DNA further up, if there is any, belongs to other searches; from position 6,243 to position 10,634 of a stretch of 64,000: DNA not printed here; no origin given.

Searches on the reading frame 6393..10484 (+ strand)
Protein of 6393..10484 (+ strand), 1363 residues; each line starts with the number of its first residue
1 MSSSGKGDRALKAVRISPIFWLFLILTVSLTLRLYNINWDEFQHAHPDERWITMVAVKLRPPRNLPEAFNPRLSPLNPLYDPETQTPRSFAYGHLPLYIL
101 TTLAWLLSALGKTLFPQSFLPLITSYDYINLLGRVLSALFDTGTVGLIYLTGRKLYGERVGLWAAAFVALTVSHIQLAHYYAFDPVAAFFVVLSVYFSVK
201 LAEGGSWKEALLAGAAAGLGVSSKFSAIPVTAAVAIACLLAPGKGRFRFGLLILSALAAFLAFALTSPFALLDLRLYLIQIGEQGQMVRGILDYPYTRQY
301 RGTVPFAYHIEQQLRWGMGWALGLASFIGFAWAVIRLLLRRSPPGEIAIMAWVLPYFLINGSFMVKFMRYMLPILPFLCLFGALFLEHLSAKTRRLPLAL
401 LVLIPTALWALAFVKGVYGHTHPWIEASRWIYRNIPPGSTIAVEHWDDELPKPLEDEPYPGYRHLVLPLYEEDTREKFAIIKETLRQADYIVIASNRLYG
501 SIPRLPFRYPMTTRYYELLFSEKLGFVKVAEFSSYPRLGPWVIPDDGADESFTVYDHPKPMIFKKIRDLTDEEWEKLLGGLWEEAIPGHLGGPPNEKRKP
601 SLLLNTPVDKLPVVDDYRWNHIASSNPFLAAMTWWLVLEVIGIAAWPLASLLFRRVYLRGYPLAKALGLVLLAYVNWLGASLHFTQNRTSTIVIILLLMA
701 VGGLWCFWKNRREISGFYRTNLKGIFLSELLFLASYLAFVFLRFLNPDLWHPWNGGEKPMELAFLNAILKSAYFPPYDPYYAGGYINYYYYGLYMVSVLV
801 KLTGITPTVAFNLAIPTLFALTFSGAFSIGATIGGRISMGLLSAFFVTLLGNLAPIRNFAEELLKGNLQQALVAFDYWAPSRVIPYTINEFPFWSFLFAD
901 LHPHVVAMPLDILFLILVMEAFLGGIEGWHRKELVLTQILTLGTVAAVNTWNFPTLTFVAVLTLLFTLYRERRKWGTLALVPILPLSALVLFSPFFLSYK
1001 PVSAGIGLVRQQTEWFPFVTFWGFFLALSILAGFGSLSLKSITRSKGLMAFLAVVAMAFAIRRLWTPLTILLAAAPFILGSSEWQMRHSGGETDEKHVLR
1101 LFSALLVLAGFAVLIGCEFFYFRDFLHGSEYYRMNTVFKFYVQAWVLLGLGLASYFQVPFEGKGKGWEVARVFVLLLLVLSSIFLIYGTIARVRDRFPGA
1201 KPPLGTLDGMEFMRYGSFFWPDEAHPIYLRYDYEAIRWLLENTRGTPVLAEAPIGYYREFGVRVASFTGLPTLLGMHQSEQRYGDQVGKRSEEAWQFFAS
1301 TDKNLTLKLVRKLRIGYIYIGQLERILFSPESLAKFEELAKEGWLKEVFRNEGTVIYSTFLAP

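Call 32: search_protein_families(library=pfam, proteins=[window:6393-10484:+], max_evalue=0.00001)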
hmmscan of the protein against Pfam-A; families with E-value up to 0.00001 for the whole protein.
window:6393-10484:+ (1363 aa): 3 families
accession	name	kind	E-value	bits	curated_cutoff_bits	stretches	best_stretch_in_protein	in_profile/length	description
PF10060.15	DUF2298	-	5.4e-117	392.1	27.8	1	671-1148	1-488/488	Uncharacterized membrane protein (DUF2298)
PF13231.12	PMT_2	-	2.3e-14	54.3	26.1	1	134-269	25-157/160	Dolichyl-phosphate-mannose-protein mannosyltransferase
PF02366.24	PMT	-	1.3e-09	38.4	22.7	1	133-239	85-197/245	Dolichyl-phosphate-mannose-protein mannosyltransferase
